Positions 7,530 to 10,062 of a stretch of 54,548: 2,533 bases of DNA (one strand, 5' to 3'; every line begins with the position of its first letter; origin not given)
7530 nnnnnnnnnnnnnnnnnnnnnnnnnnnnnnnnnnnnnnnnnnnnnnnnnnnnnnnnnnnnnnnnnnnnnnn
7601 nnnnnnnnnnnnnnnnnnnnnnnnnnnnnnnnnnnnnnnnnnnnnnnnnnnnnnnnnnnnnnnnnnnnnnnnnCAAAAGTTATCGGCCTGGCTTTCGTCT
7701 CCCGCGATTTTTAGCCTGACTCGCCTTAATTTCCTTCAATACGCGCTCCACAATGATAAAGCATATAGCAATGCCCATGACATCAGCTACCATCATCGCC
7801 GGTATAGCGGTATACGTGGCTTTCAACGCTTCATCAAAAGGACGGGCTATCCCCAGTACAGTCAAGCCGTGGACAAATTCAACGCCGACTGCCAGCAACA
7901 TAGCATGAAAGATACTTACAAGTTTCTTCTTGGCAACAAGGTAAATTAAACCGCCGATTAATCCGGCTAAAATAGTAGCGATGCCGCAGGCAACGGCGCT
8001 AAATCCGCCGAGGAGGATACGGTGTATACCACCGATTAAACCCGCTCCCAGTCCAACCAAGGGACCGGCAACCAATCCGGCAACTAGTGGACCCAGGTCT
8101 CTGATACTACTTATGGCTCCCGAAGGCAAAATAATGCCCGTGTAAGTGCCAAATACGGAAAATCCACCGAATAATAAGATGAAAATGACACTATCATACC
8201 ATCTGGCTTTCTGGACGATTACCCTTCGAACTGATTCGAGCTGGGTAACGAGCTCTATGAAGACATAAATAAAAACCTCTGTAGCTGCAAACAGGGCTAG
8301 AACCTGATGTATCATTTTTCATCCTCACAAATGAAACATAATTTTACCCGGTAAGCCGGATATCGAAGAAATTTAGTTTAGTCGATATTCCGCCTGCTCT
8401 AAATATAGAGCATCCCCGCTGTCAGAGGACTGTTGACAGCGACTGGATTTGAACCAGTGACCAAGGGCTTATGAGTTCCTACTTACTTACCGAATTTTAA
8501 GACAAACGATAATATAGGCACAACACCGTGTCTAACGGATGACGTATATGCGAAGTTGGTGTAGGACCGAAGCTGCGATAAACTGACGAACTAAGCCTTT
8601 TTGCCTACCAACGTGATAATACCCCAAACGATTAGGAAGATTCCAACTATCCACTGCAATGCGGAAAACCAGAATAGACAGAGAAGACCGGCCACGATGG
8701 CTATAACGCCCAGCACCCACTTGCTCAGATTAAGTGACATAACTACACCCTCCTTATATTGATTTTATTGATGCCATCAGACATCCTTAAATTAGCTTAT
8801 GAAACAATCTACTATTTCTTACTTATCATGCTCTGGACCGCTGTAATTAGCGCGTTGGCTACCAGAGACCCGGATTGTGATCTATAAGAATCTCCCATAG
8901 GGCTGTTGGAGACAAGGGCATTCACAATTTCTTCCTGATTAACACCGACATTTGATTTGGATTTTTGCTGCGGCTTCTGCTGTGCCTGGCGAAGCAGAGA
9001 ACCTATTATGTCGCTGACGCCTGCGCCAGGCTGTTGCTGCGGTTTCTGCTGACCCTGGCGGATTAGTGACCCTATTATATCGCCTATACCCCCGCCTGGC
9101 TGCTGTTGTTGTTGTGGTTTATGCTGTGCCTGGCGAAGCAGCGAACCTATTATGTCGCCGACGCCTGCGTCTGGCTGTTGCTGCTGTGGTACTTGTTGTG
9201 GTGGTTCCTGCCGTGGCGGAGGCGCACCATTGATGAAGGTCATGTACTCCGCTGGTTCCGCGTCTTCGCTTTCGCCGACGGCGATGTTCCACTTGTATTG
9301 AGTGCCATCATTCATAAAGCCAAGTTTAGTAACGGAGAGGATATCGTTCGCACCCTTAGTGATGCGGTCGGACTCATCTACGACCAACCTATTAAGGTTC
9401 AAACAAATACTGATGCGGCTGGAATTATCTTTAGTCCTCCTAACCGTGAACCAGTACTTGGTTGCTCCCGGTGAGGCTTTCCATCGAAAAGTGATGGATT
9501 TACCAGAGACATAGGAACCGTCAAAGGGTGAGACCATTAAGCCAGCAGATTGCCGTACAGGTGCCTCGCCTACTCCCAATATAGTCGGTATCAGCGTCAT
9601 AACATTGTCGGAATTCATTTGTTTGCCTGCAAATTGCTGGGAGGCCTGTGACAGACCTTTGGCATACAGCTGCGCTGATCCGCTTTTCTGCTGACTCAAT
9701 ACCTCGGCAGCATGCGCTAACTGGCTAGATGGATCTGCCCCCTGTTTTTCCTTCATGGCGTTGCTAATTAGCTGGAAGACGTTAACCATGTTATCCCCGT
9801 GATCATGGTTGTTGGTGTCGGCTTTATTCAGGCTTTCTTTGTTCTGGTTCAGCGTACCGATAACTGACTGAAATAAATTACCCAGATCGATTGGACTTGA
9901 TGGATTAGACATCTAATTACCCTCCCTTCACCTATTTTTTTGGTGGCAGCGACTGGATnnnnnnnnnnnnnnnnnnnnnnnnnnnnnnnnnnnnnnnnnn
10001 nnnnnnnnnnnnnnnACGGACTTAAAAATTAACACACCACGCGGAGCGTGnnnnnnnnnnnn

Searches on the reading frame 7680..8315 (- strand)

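Call 96: search_protein_families(library=pfam, proteins=[window:7680-8315:-], max_evalue=0.00001)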
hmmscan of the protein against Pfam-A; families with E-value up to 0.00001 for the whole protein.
window:7680-8315:- (211 aa): 1 family
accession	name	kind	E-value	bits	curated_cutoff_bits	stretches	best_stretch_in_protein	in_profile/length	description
PF07694.17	5TM-5TMR_LYT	-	1.3e-39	135.9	24.6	1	30-191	5-168/169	5TMR of 5TMR-LYT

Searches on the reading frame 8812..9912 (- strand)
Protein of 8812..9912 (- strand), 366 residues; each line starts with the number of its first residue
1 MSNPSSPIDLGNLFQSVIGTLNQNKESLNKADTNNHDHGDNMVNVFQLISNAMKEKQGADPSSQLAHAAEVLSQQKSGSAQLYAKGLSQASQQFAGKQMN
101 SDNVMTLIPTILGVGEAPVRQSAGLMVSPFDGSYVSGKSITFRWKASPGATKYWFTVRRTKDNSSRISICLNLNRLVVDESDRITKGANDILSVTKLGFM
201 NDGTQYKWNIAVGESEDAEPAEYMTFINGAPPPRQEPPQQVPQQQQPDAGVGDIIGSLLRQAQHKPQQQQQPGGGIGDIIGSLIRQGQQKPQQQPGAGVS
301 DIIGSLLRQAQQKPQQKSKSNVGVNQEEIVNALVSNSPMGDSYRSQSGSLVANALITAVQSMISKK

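Call 8: search_protein_families(library=pfam, proteins=[window:8812-9912:-], max_evalue=0.001)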
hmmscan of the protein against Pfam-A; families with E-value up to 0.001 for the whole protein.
window:8812-9912:- (366 aa): 1 family
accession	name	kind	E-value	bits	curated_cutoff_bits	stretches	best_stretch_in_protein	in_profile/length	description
PF02734.22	Dak2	-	0.00033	21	27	1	37-102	6-73/174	DAK2 domain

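Call 78: search_protein_families(library=ncbifam, proteins=[window:8812-9912:-], max_evalue=0.00001)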
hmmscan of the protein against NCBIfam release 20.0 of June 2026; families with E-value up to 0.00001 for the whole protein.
window:8812-9912:- (366 aa): 0 families
